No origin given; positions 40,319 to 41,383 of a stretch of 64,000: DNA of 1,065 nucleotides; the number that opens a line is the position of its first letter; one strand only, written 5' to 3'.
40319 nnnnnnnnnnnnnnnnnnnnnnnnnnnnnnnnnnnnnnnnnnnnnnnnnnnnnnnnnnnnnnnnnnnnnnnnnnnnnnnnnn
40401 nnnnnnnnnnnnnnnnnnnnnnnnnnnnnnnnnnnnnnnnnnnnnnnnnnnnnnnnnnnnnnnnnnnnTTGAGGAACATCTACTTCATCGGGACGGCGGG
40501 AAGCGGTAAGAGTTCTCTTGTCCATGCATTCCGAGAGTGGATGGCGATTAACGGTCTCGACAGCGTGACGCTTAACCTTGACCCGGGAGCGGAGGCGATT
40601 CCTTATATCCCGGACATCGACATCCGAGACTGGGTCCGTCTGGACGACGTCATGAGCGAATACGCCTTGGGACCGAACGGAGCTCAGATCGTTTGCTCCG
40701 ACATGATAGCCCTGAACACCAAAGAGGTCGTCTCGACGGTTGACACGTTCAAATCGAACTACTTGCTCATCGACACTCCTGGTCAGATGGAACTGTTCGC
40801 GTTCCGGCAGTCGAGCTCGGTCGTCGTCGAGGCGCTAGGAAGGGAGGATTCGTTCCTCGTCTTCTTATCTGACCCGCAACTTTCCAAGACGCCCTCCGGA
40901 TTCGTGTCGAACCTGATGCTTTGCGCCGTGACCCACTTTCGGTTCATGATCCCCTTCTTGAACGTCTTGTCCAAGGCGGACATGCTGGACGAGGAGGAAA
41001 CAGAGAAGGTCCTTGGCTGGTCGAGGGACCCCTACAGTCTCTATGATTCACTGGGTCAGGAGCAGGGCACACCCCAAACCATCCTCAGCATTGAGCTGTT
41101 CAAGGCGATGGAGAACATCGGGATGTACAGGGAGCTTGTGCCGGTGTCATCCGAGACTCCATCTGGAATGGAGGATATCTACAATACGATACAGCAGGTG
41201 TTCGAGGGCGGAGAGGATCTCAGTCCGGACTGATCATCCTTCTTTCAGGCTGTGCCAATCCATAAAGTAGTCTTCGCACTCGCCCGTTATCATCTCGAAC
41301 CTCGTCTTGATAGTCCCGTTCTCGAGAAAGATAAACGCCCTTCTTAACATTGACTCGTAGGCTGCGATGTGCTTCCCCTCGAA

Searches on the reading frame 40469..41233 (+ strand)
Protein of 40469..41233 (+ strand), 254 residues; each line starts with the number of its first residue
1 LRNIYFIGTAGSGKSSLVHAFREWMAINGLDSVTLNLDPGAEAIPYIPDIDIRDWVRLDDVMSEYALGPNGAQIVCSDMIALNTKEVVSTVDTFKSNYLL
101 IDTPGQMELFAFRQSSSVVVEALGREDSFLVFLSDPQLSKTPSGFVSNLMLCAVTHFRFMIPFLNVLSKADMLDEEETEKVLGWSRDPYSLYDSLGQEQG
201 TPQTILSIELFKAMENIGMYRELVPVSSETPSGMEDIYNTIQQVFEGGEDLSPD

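Call 10: find_encoding_contigs(protein=window:40469-41233:+, flank=10000, max_places=6)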
Protein window:40469-41233:+ (254 aa): no gene with exactly this product is on record in the collection.

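Call 12: find_homologous_proteins(query=window:40469-41233:+)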
Query window:40469-41233:+ (254 aa): 6883 proteins with E <= 0.001 among 8000 candidates; the best 120 are listed.
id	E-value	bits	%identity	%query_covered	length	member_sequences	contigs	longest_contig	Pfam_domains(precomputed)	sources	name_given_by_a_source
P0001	1.3e-151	521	90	100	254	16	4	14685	PF03029.24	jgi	jgi:GTPase SAR1 family protein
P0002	1.1e-150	518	90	100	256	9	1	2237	PF03029.24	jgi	-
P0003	8.4e-147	506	100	91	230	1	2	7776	PF03029.24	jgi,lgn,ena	-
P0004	1.6e-146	505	88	100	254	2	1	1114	PF03029.24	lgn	-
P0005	6.1e-146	503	100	91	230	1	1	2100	PF03029.24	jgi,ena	-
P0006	1.4e-140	485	82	100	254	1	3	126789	PF03029.24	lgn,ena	-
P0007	1.1e-137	476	82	100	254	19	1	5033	PF03029.24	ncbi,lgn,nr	ncbi:MAG: ATP/GTP-binding protein [Methanomassiliicoccales archaeon]|nr:ATP/GTP-binding protein [Met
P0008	5.2e-129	447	76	100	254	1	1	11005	PF03029.24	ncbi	-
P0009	4.1e-125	434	72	100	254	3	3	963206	PF03029.24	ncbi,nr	ncbi:MAG: ATP/GTP-binding protein [Methanomassiliicoccales archaeon]|nr:ATP/GTP-binding protein [Met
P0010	6.7e-122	424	73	100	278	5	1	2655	PF03029.24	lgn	-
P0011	8.8e-120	417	72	100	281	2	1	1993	PF03029.24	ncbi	-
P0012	7.6e-119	414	72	100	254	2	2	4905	PF03029.24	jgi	jgi:GTPase SAR1 family protein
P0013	3.0e-116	405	70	100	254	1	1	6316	PF03029.24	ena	-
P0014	5.3e-116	405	69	100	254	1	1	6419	PF03029.24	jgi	-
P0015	2.0e-115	403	95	76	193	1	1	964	PF03029.24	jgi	jgi:hypothetical protein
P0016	6.2e-115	401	67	100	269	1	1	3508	PF03029.24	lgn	-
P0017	1.6e-114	400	67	100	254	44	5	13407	PF03029.24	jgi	jgi:GTPase SAR1 family protein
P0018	4.2e-114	398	67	99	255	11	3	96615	PF03029.24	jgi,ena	jgi:hypothetical protein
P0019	4.9e-114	398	69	100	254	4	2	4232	PF03029.24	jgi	-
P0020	2.8e-113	396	68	100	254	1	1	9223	PF03029.24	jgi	jgi:GTPase SAR1 family protein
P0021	3.2e-113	396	67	100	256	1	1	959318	PF03029.24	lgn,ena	-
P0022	4.1e-113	395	67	100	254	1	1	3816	PF03029.24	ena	-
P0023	8.5e-113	394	68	100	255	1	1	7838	PF03029.24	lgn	-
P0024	1.2e-112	394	65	100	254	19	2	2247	PF03029.24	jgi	jgi:GTPase SAR1 family protein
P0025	1.9e-112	393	68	100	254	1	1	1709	PF03029.24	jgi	jgi:GPN-loop GTPase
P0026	6.3e-112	391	65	100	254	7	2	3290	PF03029.24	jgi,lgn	jgi:GPN-loop GTPase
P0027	9.1e-112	391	66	100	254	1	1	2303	PF03029.24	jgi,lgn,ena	jgi:hypothetical protein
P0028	9.8e-112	391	68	100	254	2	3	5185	PF03029.24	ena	-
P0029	1.6e-111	390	67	100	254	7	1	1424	PF03029.24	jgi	jgi:GTPase SAR1 family protein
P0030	1.8e-111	390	67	100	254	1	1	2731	PF03029.24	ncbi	-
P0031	1.9e-111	390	68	100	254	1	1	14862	PF03029.24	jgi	jgi:GPN-loop GTPase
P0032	2.0e-111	390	67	100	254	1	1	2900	PF03029.24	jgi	jgi:GTPase SAR1 family protein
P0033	2.1e-111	390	65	100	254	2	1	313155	PF16575.12,PF03029.24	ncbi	-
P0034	9.4e-111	387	66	100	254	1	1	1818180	PF03029.24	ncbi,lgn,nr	ncbi:MAG: ATP/GTP-binding protein [Methanomassiliicoccales archaeon]|nr:MAG: ATP/GTP-binding protein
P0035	1.5e-110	387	66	100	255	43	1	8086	PF03029.24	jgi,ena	-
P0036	1.7e-110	387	66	100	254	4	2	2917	PF03029.24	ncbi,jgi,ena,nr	ncbi:MAG TPA: ATP/GTP-binding protein [Methanomassiliicoccales archaeon]|nr:ATP/GTP-binding protein 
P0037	1.8e-110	387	66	100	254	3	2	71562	PF03029.24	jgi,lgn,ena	jgi:hypothetical protein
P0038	2.3e-110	386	67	100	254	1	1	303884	PF03029.24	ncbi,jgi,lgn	ncbi:MAG TPA: ATP/GTP-binding protein [Methanomassiliicoccales archaeon]|jgi:hypothetical protein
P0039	2.3e-110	386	67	100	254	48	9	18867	PF03029.24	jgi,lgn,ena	jgi:hypothetical protein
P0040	5.3e-110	385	67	100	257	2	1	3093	PF03029.24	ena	-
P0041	6.6e-110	385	64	99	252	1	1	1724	PF03029.24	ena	-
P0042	8.5e-110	384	68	99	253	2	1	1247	PF03029.24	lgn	-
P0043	9.0e-110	384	66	100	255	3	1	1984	PF03029.24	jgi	jgi:hypothetical protein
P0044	1.4e-109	384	64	100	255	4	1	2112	PF03029.24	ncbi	-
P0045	1.5e-109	384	65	99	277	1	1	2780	PF03029.24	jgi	jgi:GTPase SAR1 family protein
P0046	2.4e-109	383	64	99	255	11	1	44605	PF03029.24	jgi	-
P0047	3.3e-109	382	65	100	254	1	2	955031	PF03029.24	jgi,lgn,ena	-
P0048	6.3e-109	381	65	100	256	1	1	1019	PF03029.24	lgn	-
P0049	8.3e-109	381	75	87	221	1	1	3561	PF03029.24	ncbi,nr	ncbi:MAG: ATP/GTP-binding protein, partial [Methanomassiliicoccales archaeon]|nr:ATP/GTP-binding pro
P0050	1.0e-108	381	64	100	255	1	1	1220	PF03029.24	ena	-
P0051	1.1e-108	381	63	100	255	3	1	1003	PF03029.24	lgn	-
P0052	2.9e-108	379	63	100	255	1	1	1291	PF03029.24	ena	-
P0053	7.3e-108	378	63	100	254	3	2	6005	PF03029.24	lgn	-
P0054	8.2e-108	378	64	100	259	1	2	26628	PF03029.24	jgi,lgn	jgi:GTPase SAR1 family protein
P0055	8.9e-108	378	64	98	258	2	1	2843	PF03029.24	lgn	-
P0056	1.5e-107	377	62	100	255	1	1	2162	PF03029.24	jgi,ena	-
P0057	1.6e-107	377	62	100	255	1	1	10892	PF03029.24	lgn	-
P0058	1.7e-107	377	66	99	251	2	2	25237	PF03029.24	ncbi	ncbi:MAG: ATP/GTP-binding protein [Methanomassiliicoccales archaeon]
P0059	1.7e-107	377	63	100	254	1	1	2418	PF03029.24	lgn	-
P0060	1.8e-107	377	65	100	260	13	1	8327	PF03029.24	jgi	-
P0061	1.8e-107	377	64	100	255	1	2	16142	PF03029.24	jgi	-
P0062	1.9e-107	377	64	100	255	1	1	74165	PF03029.24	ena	-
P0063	2.2e-107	376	65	99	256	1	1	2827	PF03029.24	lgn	-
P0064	2.3e-107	376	66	100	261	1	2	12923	PF03029.24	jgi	jgi:GTPase SAR1 family protein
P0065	5.7e-107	375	65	100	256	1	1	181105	PF03029.24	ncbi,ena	-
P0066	6.9e-107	375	62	100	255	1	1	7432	PF03029.24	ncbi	-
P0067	7.5e-107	375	62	100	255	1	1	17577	PF03029.24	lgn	-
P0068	1.8e-106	373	61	100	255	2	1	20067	PF03029.24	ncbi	-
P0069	1.9e-106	373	62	100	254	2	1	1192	PF03029.24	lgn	-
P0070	2.0e-106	373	63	99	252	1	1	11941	PF03029.24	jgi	jgi:GPN-loop GTPase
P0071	2.1e-106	373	64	99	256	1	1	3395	PF03029.24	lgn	-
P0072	2.4e-106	373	64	98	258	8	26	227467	PF03029.24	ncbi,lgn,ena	-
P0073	4.8e-106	372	65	98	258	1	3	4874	PF03029.24,PF03308.23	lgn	-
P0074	5.5e-106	372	65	99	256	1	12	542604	PF03029.24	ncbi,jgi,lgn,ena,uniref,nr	ncbi:ATP/GTP-binding protein [Methanomassiliicoccus luminyensis]|uniref:PRK13768 family protein n=1 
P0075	8.8e-106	371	63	100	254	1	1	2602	PF03029.24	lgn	-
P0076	9.3e-106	371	61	100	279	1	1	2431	PF03029.24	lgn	-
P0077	9.6e-106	371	63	100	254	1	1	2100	PF03029.24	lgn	-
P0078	9.9e-106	371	63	100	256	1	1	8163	PF03029.24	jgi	jgi:hypothetical protein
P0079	1.2e-105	371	63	99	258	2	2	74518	PF03029.24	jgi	jgi:GTPase SAR1 family protein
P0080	1.9e-105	370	61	100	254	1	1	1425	PF03029.24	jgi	jgi:GTPase SAR1 family protein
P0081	1.9e-105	370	63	100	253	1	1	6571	PF03029.24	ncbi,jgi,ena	-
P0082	2.3e-105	370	63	100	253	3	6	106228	PF03029.24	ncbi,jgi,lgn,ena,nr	ncbi:MAG TPA: ATP/GTP-binding protein [Methanomassiliicoccales archaeon]|nr:ATP/GTP-binding protein 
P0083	2.3e-105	370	64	98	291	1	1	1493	PF03029.24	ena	-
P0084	2.7e-105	370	64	99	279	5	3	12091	PF03029.24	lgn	-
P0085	3.0e-105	369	63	100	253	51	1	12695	PF03029.24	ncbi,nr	ncbi:MAG TPA: ATP/GTP-binding protein [Methanomassiliicoccales archaeon]|nr:ATP/GTP-binding protein 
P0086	3.4e-105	369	64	100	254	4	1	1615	PF03029.24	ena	-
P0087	4.5e-105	369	62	100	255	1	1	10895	PF03029.24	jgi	-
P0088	6.7e-105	368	63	100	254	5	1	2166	PF03029.24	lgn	-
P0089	6.9e-105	368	64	98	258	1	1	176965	PF03029.24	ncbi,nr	ncbi:MAG: ATP/GTP-binding protein [Methanomassiliicoccus sp.]|nr:ATP/GTP-binding protein [Methanomas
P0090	8.7e-105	368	63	98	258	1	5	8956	PF03029.24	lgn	-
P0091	1.0e-104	368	62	100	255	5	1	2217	PF03029.24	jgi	jgi:GTPase SAR1 family protein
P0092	1.0e-104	368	64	98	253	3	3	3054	PF03029.24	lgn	-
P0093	1.1e-104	368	60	100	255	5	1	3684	PF03029.24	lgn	-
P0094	1.2e-104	367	63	98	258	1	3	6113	PF03029.24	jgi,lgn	jgi:GTPase SAR1 family protein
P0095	1.2e-104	367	64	98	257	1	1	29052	PF03029.24,PF03308.23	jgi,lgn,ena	-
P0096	1.2e-104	367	64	100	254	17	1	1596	PF03029.24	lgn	-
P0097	1.3e-104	367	64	99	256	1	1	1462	PF03029.24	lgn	-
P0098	1.7e-104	367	62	100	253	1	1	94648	PF03029.24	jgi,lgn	-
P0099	2.4e-104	367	63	98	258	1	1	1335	PF03029.24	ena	-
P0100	4.4e-104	366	63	98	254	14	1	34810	PF03029.24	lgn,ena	-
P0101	4.5e-104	366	63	100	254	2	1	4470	PF03029.24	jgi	-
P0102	6.1e-104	365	63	99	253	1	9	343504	PF03029.24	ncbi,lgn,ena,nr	ncbi:MAG: GTPase [Euryarchaeota archaeon]|nr:GTPase [Euryarchaeota archaeon]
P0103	7.5e-104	365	61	100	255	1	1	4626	PF03029.24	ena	-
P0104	9.0e-104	365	63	99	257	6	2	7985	PF03029.24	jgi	jgi:GTPase SAR1 family protein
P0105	1.0e-103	364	60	100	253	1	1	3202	PF03029.24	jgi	jgi:GPN-loop GTPase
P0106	1.1e-103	364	63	99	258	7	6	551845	PF03029.24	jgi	jgi:GTPase SAR1 family protein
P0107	1.6e-103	364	61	100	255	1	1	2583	PF03029.24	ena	-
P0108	2.4e-103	363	63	100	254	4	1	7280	PF03029.24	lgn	-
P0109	2.6e-103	363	59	100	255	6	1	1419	PF03029.24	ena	-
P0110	4.0e-103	363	60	100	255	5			PF03029.24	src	-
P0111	4.4e-103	362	60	100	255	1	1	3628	PF03029.24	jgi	jgi:GTPase SAR1 family protein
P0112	4.6e-103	362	61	100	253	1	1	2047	PF03029.24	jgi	-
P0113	4.6e-103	362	62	100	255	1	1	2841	PF03029.24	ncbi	-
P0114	7.3e-103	362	63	100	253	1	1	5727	PF03029.24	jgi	jgi:GTPase SAR1 family protein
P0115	8.3e-103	361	62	100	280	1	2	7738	PF03029.24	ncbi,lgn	-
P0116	8.7e-103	361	63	99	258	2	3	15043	PF03029.24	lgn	-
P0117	9.0e-103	361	63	100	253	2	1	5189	PF03029.24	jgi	jgi:GTPase SAR1 family protein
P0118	1.3e-102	361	62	98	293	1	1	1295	PF03029.24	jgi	jgi:GTPase SAR1 family protein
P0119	1.5e-102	361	60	100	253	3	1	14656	PF03029.24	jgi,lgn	jgi:GTPase SAR1 family protein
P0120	1.5e-102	361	62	100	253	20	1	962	PF03029.24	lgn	-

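Call 20: find_encoding_contigs(protein=P0006, flank=3000, max_places=2)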
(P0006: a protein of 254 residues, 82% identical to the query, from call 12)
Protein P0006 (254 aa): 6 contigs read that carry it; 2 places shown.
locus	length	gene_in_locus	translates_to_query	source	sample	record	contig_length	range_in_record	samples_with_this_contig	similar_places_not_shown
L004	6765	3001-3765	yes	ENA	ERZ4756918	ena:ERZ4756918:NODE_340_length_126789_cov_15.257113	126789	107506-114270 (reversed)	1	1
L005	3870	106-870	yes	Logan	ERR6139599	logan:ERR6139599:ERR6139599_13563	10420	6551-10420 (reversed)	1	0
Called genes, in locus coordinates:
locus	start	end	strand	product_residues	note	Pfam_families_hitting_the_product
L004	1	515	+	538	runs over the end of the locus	PF04055:Radical_SAM (faint)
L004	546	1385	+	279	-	PF22090:Gins51_C (faint)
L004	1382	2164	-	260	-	PF00753:Lactamase_B, PF23023:Anti-Pycsar_Apyc1 (weak), PF12706:Lactamase_B_2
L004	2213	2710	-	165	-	PF00571:CBS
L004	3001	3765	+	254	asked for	PF03029:ATP_bind_1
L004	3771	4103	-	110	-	PF12840:HTH_20 (weak)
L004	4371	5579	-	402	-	PF16450:Prot_ATP_ID_OB_C, PF13191:AAA_16 (faint), PF00004:AAA, PF07724:AAA_2 (weak), PF07728:AAA_5 (weak), PF17862:AAA_lid_3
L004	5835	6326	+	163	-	PF26602:HVO_2718_N, PF01381:HTH_3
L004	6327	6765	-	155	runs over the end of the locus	PF09999:DUF2240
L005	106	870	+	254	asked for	PF03029:ATP_bind_1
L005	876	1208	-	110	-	PF12840:HTH_20 (weak)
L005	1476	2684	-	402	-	PF16450:Prot_ATP_ID_OB_C, PF13191:AAA_16 (faint), PF00004:AAA, PF07724:AAA_2 (weak), PF07728:AAA_5 (weak), PF17862:AAA_lid_3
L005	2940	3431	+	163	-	PF26602:HVO_2718_N, PF01381:HTH_3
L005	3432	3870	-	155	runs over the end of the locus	PF09999:DUF2240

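Call 21: find_encoding_contigs(protein=P0009, flank=3000, max_places=2)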
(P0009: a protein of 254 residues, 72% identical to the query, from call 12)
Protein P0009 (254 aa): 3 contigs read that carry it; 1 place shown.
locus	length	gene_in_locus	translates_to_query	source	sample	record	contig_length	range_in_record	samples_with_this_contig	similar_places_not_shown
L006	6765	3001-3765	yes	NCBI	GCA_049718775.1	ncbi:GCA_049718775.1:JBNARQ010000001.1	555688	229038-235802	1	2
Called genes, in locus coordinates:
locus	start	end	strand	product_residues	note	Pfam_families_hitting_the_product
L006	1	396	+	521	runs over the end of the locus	PF04055:Radical_SAM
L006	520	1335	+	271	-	-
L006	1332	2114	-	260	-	PF00753:Lactamase_B, PF23023:Anti-Pycsar_Apyc1 (weak), PF13483:Lactamase_B_3 (faint), PF12706:Lactamase_B_2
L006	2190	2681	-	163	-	PF00571:CBS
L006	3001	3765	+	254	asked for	PF03029:ATP_bind_1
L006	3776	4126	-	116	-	PF12840:HTH_20, PF13412:HTH_24 (weak)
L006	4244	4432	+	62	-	-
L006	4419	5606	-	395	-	PF16450:Prot_ATP_ID_OB_C, PF13191:AAA_16 (faint), PF07724:AAA_2 (weak), PF00004:AAA, PF07728:AAA_5 (weak), PF17862:AAA_lid_3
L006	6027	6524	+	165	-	PF26602:HVO_2718_N, PF01381:HTH_3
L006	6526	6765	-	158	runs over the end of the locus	PF09999:DUF2240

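Call 22: find_encoding_contigs(protein=P0074, flank=3000, max_places=2)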
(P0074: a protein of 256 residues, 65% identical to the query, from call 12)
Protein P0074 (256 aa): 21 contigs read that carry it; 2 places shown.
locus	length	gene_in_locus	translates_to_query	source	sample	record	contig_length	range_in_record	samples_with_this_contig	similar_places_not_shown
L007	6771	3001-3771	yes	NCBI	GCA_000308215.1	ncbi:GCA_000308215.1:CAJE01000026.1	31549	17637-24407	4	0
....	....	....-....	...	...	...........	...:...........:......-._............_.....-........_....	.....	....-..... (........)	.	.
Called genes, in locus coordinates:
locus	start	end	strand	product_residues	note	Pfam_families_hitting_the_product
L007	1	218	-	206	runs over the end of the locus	PF13404:HTH_AsnC-type, PF13412:HTH_24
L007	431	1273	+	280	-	-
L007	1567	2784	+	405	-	PF18981:InlK_D3 (faint)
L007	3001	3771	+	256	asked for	PF03029:ATP_bind_1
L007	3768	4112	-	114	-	PF12840:HTH_20 (weak)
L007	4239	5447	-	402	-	PF16450:Prot_ATP_ID_OB_C, PF13191:AAA_16 (faint), PF00004:AAA, PF07724:AAA_2 (weak), PF07728:AAA_5 (weak), PF23902:AAA_lid_PRS2_C (weak), PF17862:AAA_lid_3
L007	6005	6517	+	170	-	PF26602:HVO_2718_N, PF24250:HVO_2718 (weak), PF01381:HTH_3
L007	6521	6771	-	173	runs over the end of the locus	PF09999:DUF2240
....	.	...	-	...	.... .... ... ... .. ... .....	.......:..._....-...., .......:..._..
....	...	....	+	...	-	-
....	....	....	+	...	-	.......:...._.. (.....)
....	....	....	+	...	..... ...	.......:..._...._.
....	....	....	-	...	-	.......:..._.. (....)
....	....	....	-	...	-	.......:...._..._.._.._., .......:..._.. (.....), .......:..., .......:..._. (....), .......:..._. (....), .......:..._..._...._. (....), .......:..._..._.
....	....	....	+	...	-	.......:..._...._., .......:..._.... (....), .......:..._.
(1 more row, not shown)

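Call 37: find_related_loci(query=window:40469-41233:+, collection=metagenome_contigs, flank=1500)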
Query window:40469-41233:+ (254 aa) in metagenome_contigs; peptide patterns used: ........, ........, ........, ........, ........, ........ (x = any residue, [..] = any of these).
600 stretches matched a pattern (row limit reached: there are more); 256 encode a relative of the query (tblastn E <= 1e-3); the best 80 are kept; 80 distinct loci.
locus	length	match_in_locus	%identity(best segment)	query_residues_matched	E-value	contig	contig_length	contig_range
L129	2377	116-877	69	1-254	3e-127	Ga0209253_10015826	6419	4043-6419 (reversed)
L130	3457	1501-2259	67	2-254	4e-126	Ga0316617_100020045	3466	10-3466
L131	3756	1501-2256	68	3-254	2e-123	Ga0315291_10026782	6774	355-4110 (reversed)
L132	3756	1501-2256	67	3-254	1e-122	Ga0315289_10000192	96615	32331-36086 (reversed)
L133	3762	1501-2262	68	1-254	8e-123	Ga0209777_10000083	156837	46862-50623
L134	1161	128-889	66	1-254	3e-131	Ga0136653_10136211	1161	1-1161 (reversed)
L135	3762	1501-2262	66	1-254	2e-119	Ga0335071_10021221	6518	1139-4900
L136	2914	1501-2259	66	2-254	1e-120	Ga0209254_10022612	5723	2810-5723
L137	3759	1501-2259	65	2-254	7e-118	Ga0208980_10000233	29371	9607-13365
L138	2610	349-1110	63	1-254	3e-114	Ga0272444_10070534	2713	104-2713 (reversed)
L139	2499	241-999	60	2-254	1e-110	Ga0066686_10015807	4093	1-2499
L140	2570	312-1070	58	2-254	4e-110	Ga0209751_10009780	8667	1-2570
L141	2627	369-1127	59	2-254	4e-109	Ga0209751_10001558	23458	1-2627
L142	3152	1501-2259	58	2-254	6e-108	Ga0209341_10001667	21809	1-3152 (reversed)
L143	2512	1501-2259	57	2-254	2e-110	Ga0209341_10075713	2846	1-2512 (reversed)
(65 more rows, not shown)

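Call 42: find_encoding_contigs(protein=P0001, flank=600, max_places=3)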
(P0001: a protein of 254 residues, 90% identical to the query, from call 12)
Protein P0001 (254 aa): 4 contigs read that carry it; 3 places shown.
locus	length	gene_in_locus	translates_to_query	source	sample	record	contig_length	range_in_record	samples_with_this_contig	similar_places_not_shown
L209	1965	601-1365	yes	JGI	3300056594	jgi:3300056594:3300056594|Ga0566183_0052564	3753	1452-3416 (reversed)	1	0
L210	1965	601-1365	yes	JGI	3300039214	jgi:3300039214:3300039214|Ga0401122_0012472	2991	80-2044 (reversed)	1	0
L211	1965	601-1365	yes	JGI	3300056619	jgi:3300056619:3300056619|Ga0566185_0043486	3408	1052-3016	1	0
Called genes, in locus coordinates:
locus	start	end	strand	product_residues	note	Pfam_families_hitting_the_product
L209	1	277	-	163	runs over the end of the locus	PF00571:CBS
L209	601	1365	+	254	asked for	PF03029:ATP_bind_1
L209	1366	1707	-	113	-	PF12840:HTH_20, PF01978:TrmB (weak), PF13412:HTH_24 (weak)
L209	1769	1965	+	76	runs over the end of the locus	-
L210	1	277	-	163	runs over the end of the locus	PF00571:CBS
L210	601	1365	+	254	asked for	PF03029:ATP_bind_1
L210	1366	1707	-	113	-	PF12840:HTH_20, PF01978:TrmB (weak), PF13412:HTH_24 (weak)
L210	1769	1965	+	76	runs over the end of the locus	-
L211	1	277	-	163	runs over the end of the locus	PF00571:CBS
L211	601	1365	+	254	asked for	PF03029:ATP_bind_1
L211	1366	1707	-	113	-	PF12840:HTH_20, PF01978:TrmB (weak), PF13412:HTH_24 (weak)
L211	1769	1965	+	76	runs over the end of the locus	-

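Call 43: find_encoding_contigs(protein=P0008, flank=600, max_places=2)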
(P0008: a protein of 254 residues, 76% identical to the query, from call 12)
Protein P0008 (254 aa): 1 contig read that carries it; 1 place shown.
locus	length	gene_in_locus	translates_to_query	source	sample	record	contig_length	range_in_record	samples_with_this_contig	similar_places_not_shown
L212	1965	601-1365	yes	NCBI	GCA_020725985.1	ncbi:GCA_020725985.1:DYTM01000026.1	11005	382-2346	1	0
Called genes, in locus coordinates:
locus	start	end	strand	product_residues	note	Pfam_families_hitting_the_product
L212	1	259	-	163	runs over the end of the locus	PF00571:CBS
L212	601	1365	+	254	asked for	PF03029:ATP_bind_1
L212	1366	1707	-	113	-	PF12840:HTH_20 (weak), PF13412:HTH_24 (faint)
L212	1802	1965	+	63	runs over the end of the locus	-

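Call 44: find_encoding_contigs(protein=P0034, flank=600, max_places=2)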
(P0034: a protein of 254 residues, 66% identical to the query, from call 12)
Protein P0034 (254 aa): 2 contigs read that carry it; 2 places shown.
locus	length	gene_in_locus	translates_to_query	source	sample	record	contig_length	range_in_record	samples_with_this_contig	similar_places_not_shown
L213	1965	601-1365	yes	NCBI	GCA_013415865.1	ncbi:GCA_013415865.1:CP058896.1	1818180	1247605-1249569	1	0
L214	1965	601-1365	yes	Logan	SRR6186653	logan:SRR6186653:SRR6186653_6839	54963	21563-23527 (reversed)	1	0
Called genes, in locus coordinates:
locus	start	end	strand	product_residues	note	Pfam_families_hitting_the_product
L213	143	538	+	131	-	-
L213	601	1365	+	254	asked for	PF03029:ATP_bind_1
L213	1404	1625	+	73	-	-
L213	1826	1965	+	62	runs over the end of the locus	-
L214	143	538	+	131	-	-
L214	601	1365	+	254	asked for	PF03029:ATP_bind_1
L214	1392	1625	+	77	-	-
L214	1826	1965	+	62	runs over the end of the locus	-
